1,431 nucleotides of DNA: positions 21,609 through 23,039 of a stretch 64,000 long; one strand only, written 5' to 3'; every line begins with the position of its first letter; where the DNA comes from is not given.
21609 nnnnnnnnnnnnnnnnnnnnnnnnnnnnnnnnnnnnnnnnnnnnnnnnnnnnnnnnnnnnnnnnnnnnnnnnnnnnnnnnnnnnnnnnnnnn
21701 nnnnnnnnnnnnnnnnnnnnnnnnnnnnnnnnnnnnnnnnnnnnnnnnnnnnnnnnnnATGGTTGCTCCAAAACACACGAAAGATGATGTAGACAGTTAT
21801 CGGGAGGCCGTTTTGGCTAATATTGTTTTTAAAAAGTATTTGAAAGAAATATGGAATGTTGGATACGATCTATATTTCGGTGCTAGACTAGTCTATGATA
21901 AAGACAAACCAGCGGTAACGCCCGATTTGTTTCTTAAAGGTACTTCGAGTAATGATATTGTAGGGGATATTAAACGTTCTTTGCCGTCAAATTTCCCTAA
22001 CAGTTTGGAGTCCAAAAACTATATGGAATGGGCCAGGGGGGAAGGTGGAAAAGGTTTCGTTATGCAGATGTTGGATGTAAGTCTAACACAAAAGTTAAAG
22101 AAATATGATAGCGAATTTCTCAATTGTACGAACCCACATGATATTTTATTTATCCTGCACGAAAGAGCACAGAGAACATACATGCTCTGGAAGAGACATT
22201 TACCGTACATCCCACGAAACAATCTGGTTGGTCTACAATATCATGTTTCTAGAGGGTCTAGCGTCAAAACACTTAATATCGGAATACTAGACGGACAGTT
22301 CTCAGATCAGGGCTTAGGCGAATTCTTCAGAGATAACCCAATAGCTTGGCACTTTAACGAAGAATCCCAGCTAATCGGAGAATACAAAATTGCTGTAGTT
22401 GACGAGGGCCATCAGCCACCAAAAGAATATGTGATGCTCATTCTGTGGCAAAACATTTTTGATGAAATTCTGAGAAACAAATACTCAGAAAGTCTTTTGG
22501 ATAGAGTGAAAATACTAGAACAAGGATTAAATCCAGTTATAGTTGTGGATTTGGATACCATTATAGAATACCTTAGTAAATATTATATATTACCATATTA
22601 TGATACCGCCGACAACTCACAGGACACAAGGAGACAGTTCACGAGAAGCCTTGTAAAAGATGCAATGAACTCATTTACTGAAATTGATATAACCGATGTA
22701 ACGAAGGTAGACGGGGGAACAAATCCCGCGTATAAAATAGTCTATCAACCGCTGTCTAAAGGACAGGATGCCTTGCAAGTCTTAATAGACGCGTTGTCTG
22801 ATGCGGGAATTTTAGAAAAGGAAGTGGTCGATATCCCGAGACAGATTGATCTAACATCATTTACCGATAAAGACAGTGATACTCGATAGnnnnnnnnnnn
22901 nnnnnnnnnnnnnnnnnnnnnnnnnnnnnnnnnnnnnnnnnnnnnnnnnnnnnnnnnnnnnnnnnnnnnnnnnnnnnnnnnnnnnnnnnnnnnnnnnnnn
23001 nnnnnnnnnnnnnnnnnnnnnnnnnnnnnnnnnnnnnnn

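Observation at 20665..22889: Two translationally coupled unknown genes downstream of the RM enzyme; one has a PD-(D/E)xK-like motif and the other a CxxC pair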

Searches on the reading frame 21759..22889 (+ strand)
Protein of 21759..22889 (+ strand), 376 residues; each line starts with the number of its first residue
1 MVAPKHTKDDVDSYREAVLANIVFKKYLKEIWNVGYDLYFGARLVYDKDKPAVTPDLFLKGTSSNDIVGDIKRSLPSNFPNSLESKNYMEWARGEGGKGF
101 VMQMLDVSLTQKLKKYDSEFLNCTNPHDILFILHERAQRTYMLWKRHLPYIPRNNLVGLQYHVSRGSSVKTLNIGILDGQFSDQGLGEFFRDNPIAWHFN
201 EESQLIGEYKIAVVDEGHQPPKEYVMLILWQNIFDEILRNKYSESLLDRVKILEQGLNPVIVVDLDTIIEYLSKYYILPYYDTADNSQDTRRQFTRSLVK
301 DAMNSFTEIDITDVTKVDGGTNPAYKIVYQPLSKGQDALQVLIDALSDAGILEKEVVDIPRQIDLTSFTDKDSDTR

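Call 3: search_protein_families(library=pfam, proteins=[window:21759-22889:+], max_evalue=0.1)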
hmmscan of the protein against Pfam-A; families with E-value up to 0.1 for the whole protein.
window:21759-22889:+ (376 aa): 0 families

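Call 4: search_protein_families(library=padloc, proteins=[window:21759-22889:+], max_evalue=0.1)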
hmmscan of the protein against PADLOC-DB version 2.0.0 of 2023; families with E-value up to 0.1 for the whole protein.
window:21759-22889:+ (376 aa): 0 families

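Call 7: search_protein_families(library=ncbifam, proteins=[window:21759-22889:+], max_evalue=1)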
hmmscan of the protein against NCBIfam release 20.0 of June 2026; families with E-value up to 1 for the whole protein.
window:21759-22889:+ (376 aa): 0 families

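Call 8: search_protein_families(library=phrogs, proteins=[window:21759-22889:+], max_evalue=1)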
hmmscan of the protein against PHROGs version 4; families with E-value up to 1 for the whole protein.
window:21759-22889:+ (376 aa): 0 families

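Call 10: search_solved_structures(query=window:21759-22889:+, max_evalue=10)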
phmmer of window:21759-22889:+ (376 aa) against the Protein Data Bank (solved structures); distinct sequences matched with E-value up to 10: 0.

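Call 11: find_homologous_proteins(query=window:21759-22889:+, max_evalue=0.001)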
Query window:21759-22889:+ (376 aa): 4 proteins with E <= 0.001 among 2894 candidates.
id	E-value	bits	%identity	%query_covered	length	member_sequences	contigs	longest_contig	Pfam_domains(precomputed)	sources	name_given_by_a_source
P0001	2.5e-252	854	100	100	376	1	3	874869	-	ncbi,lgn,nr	ncbi:MAG: hypothetical protein HYS81_01925 [Candidatus Aenigmatarchaeota archaeon]|nr:MAG: hypotheti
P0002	1.9e-87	312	46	94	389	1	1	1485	-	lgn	-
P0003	1.9e-86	308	44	93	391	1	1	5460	-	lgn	-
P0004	1.0e-84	303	44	93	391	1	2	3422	-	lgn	-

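Call 13: find_encoding_contigs(protein=P0003, flank=10000)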
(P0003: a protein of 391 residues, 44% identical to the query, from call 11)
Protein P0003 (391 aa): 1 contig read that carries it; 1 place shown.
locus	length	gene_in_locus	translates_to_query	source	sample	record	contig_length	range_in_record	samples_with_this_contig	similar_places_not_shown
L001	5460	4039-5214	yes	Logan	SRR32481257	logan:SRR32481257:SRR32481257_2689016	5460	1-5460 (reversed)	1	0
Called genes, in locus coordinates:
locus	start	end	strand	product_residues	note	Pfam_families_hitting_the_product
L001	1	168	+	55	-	?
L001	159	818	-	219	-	-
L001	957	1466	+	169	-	-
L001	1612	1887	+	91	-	-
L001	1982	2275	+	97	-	PF24033:DUF7342 (weak), PF01022:HTH_5 (weak), PF12840:HTH_20 (faint)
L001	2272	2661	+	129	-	PF26119:DUF8036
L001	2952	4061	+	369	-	-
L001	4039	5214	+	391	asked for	-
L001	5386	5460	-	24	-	?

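Call 15: find_encoding_contigs(protein=P0004, flank=10000)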
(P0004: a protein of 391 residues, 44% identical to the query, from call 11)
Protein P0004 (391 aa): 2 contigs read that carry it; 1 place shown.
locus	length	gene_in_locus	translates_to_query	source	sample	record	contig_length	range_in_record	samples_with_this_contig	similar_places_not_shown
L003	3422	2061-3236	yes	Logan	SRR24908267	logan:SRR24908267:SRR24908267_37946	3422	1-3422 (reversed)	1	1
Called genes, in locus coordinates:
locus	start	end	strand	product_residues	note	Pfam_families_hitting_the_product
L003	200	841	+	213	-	PF01022:HTH_5 (weak), PF12840:HTH_20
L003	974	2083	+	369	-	-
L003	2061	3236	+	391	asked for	-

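Call 35: predict_structure(alignment_id=A3)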
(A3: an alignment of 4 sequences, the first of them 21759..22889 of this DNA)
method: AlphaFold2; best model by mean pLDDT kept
length: 376 residues; sequences in the alignment: 4
mean_pLDDT: 32.1   pTM: 0.19
mean pLDDT of the five models: 32.1, 31.3, 29.9, 29.4, 29.3
residues with pLDDT >= 90: 0; 70-90: 0; 50-70: 15; < 50: 361
segments of 3 or more residues with pLDDT < 50: 1-327, 331-340, 350-352, 358-376
pLDDT, mean of each block of 10 residues (from residue 1): 31 38 37 29 26 31 35 40 39 40 33 29 27 27 25 22 26 26 31 25 25 24 32 33 32 27 32 30 27 31 31 29 44 45 52 51 29 28
secondary structure, 60 per line:
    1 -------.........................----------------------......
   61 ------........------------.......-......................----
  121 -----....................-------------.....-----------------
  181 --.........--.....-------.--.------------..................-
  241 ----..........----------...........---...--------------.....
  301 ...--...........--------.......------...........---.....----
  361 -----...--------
elements in order: H8-32 H55-60 H67-74 H87-93 H95-116 H126-145 H159-163 H183-191 H194-198 H222-239 H245-254 H265-275 H296-303 E309-316 E325-331 H338-348 E352-356

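Call 37: search_solved_structures(query=A2, max_evalue=10, show_alignments=3)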
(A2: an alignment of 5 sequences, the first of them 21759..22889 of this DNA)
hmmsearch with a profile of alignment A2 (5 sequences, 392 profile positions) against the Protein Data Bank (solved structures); distinct sequences matched with E-value up to 10: 0.

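Call 41: find_related_loci(query=A2, collection=genome_contigs, flank=10000)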
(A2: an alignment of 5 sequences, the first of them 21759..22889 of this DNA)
Query A2 (376 aa) in genome_contigs; peptide patterns used: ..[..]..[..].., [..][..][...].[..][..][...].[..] (x = any residue, [..] = any of these).
43 stretches matched a pattern; 1 encode a relative of the query (tblastn E <= 1e-3); 1 distinct loci.
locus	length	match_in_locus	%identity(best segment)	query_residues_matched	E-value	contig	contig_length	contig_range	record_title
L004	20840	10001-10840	29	35-339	2e-32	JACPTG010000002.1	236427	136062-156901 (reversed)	MAG: Candidatus Woesearchaeota archaeon isolate NC_groundwater_726_Ag_S-0.2um_49_29 S36_SO-2_scaffold_125765, whole geno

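Call 59: search_protein_representatives(alignment_id=A3)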
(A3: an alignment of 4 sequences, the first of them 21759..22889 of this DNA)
Query: 4 sequences, 391 profile positions. Proteins with E-value up to 0.001 (for the whole library): 25; up to 1e-10: 19; up to 1e-30: 6. The best 25 are listed.
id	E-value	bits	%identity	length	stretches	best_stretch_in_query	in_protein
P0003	3.0e-229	777.1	-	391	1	1-389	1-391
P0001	6.8e-186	634.4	-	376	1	9-390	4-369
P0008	1.8e-107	376.1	-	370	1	6-388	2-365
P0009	1.1e-73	264.9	-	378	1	7-386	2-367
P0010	6.3e-72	259.1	-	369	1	12-374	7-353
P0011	4.0e-46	174.2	-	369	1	4-382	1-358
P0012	1.6e-27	113.0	-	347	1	7-353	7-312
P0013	2.0e-26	109.3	-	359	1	5-352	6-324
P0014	3.0e-26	108.7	-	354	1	5-381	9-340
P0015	1.4e-25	106.5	-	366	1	10-371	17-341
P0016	2.1e-24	102.7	-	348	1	7-368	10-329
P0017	6.7e-24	101.0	-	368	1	6-381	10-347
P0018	3.0e-20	89.0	-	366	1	11-325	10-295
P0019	8.3e-20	87.5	-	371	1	6-351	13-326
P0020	1.2e-19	87.0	-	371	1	5-330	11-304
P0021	2.2e-19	86.1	-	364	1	7-377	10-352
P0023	8.1e-18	81.0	-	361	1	7-352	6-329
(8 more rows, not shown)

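Call 61: search_solved_structures(query=A8, max_evalue=10, show_alignments=4)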
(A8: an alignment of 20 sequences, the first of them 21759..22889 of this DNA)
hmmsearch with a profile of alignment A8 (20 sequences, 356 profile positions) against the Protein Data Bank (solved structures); distinct sequences matched with E-value up to 10: 0.

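Call 62: search_protein_families(library=pfam, alignment_id=A8, max_evalue=1)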
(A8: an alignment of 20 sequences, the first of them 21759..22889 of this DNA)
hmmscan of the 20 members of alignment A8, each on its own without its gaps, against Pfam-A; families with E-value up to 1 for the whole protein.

A. member 1, window:21759-22889:+ (376 aa): 0 families

B. families by the number of members that match (of 20 scanned): 20 families
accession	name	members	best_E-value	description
PF07728.20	AAA_5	2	0.0041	AAA domain (dynein-related subfamily)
PF14497.11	GST_C_3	2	0.029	Glutathione S-transferase, C-terminal domain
PF18076.6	FGAR-AT_N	2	0.031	Formylglycinamide ribonucleotide amidotransferase N-terminal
PF20292.4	MC7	1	0.00026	ABC-three component (ABC-3C) system Middle Component 7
PF09968.15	DUF2202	1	0.0069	Uncharacterized protein domain (DUF2202)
PF01591.24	6PF2K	1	0.02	6-phosphofructo-2-kinase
PF22080.2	Dark_CARD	1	0.023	Dark, CARD domain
PF24920.1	C2_TCB1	1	0.024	Tricalbin-1-like, C2 domain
PF02002.24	TFIIE_alpha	1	0.033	TFIIE alpha subunit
PF00601.24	Flu_NS2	1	0.035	Influenza non-structural protein (NS2)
PF07244.20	POTRA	1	0.083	Surface antigen variable number repeat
PF12456.14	hSac2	1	0.094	Inositol phosphatase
PF09548.15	Spore_III_AB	1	0.1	Stage III sporulation protein AB (spore_III_AB)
PF12000.14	Glyco_trans_4_3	1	0.11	Glycosyl transferase family 4 group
PF10071.14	DUF2310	1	0.14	Zn-ribbon-containing, possibly nucleic-acid-binding protein (DUF2310)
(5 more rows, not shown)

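Call 63: search_protein_families(library=pfam, proteins=[P0008, P0009, P0010, P0011, P0012, P0013, P0014, P0015, P0016, P0017], max_evalue=0.01)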
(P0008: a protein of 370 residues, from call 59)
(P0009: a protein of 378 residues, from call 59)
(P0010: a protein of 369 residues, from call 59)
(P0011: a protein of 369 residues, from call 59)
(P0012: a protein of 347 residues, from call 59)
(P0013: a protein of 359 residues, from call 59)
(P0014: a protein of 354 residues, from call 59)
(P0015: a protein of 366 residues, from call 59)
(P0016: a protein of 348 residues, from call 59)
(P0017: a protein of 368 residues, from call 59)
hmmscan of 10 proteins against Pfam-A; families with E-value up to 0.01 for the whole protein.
P0008 (370 aa): 0 families

P0009 (378 aa): 0 families

P0010 (369 aa): 0 families

P0011 (369 aa): 0 families

P0012 (347 aa): 0 families

P0013 (359 aa): 0 families

P0014 (354 aa): 1 family
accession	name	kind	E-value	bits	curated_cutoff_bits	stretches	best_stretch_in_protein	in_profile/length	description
PF20292.4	MC7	-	0.00026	21.4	27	0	227-274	16-64/69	ABC-three component (ABC-3C) system Middle Component 7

P0015 (366 aa): 0 families

P0016 (348 aa): 0 families

P0017 (368 aa): 0 families

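Call 67: find_related_loci(query=A9, collection=viral_contigs, flank=10000)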
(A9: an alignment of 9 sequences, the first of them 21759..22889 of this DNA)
Query A9 (376 aa) in viral_contigs; peptide patterns used: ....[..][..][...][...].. (x = any residue, [..] = any of these).
2 stretches matched a pattern, but none encodes a relative of the query by tblastn (E <= 1e-3).

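Call 68: find_related_loci(query=A9, collection=metagenome_contigs, flank=10000)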
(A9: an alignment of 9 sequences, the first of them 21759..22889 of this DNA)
Query A9 (376 aa) in metagenome_contigs; peptide patterns used: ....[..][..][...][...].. (x = any residue, [..] = any of these).
27 stretches matched a pattern; 8 encode a relative of the query (tblastn E <= 1e-3); 8 distinct loci.
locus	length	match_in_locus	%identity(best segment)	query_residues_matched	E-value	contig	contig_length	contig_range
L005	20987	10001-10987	24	11-364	1e-23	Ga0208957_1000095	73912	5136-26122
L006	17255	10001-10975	25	5-348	1e-22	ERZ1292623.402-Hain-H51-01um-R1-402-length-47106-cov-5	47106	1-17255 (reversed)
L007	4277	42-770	26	112-361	7e-20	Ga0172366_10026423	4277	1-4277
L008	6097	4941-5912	23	10-342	2e-19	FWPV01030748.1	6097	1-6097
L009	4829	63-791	26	112-361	5e-19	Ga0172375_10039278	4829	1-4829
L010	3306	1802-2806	25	5-346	9e-19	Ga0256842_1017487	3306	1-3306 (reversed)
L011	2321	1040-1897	25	8-309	2e-16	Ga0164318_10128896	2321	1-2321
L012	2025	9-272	33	213-309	5e-10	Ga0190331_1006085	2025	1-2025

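Call 74: search_protein_families(library=padloc, alignment_id=A8, max_evalue=1)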
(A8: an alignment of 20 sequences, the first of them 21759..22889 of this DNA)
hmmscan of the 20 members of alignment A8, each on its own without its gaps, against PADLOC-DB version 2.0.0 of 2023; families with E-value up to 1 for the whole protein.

A. member 1, window:21759-22889:+ (376 aa): 0 families

B. families by the number of members that match (of 20 scanned): 5 families
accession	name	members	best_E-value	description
PDLC04221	HEC-02B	1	6.6e-05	-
PDLC03927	PsyrA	1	0.033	-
PDLC01016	Csm3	1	0.095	Csm3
PDLC04176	HEC-01A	1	0.15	-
PDLC02980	AriA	1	0.75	-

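Call 79: search_protein_families(library=padloc, proteins=[P0012, P0013, P0014, P0015, P0016, P0018, P0019, P0020, P0021, P0023], max_evalue=0.1)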
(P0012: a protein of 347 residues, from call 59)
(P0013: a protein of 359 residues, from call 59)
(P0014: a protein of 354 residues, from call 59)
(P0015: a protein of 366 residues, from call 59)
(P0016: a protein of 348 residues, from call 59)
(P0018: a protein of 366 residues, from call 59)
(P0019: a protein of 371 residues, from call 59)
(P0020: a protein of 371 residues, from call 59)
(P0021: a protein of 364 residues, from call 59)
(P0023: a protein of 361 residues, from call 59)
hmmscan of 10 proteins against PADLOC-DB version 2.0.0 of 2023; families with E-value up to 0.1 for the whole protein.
P0012 (347 aa): 0 families

P0013 (359 aa): 0 families

P0014 (354 aa): 0 families

P0015 (366 aa): 0 families

P0016 (348 aa): 0 families

P0018 (366 aa): 0 families

P0019 (371 aa): 1 family
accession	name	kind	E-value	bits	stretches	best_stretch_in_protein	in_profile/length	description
PDLC03927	PsyrA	-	0.033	11.3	1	167-288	277-394/398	-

P0020 (371 aa): 1 family
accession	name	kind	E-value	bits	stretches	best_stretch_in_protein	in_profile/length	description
PDLC04221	HEC-02B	-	6.6e-05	20.9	1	55-109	29-85/171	-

P0021 (364 aa): 0 families

P0023 (361 aa): 0 families

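Call 83: search_protein_families(library=pfam, proteins=[L005:6098-8860:+, L005:11004-12149:+, L005:12282-12902:+, L005:12884-13402:+, L005:13399-14862:+, L006:12792-14498:-, L006:14500-15291:-, L006:12143-12790:-, L006:11579-12142:-, L006:11097-11570:-], max_evalue=0.001)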
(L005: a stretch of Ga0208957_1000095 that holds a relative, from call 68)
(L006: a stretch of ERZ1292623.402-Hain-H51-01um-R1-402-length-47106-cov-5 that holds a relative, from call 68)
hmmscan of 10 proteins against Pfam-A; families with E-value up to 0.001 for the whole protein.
L005:6098-8860:+ (920 aa): 6 families
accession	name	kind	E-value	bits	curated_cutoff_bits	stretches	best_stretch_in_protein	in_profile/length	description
PF04851.21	ResIII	-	1.2e-38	133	22.5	1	162-349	2-163/164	Type III restriction enzyme, res subunit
PF08463.15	EcoEI_R_C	-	2.5e-33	115.9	24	1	744-916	2-160/163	EcoEI R protein C-terminal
PF18766.7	SWI2_SNF2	-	9.1e-21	75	26.7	1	168-389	2-199/221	SWI2/SNF2 ATPase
PF00270.35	DEAD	-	2.6e-14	53.7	26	1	166-351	2-162/167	DEAD/DEAH box helicase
PF04313.20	HSDR_N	-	1.6e-09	38.4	25.1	1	14-119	74-192/198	Type I restriction enzyme R protein N terminus (HSDR_N)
PF00271.37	Helicase_C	-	5.8e-07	30.2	23.5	1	449-557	7-109/110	Helicase conserved C-terminal domain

L005:11004-12149:+ (381 aa): 1 family
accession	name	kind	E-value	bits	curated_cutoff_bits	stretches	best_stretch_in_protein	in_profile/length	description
PF01420.25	Methylase_S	-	5.6e-32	111.7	22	2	7-168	6-151/168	Type I restriction modification DNA specificity domain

L005:12282-12902:+ (206 aa): 4 families
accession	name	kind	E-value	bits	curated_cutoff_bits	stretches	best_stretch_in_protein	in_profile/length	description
PF18765.7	Polbeta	-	1.3e-12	48.2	26.9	1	113-192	15-90/93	Polymerase beta, Nucleotidyltransferase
PF01909.29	NTP_transf_2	-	2.4e-09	37.9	21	1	100-152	4-47/93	Nucleotidyltransferase domain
PF22600.2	MTPAP-like_central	-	9.4e-06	26.2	27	1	92-159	21-89/139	Poly(A) RNA polymerase, mitochondrial-like, central palm domain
PF25212.1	HVO_A0114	-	0.00083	19.5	27.6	0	14-67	22-75/84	HVO_A0114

L005:12884-13402:+ (172 aa): 1 family
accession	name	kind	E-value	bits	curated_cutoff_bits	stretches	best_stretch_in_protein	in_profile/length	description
PF05168.19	HEPN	-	0.00025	21.6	22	1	35-168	4-116/117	HEPN domain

L005:13399-14862:+ (487 aa): 5 families
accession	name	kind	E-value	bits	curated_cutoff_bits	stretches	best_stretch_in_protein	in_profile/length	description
PF02384.22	N6_Mtase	-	1.2e-72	245.3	20.4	1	125-434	3-294/311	N-6 DNA Methylase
PF12161.14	HsdM_N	-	4e-14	53.8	24.5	1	7-112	1-133/135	HsdM N-terminal domain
PF01170.24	UPF0020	-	1.2e-06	28.8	22.3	1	158-267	18-137/197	RMKL-like, methyltransferase domain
PF07669.17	Eco57I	-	1.4e-05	25.7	25.3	0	189-347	41-165/171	Eco57I restriction-modification methylase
PF20473.4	MmeI_Mtase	-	3.9e-05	23.4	27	1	169-229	20-85/259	MmeI, DNA-methyltransferase domain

L006:12792-14498:- (568 aa): 1 family
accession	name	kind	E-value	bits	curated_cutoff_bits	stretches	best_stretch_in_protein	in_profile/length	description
PF09491.16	RE_AlwI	-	2.5e-58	198.6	23.1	1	85-516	13-441/441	AlwI restriction endonuclease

L006:14500-15291:- (263 aa): 3 families
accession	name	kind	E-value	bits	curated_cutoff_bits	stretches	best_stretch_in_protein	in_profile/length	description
PF01555.25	N6_N4_Mtase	-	2.8e-28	99.8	26.7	1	36-235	1-221/221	DNA methylase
PF02086.21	MethyltransfD12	-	5.1e-05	23.6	22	0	193-243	18-65/253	D12 class N6 adenine-specific DNA methyltransferase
PF01170.24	UPF0020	-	0.00034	20.8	22.3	0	192-232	25-91/197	RMKL-like, methyltransferase domain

L006:12143-12790:- (215 aa): 2 families
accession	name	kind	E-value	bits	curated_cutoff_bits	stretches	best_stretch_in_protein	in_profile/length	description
PF12705.13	PDDEXK_1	-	4.7e-11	43.5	22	1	5-213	2-241/247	PD-(D/E)XK nuclease superfamily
PF09810.15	Exo5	-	0.00094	19.2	25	1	97-156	162-212/367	Exonuclease V - a 5' deoxyribonuclease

L006:11579-12142:- (187 aa): 0 families

L006:11097-11570:- (157 aa): 0 families
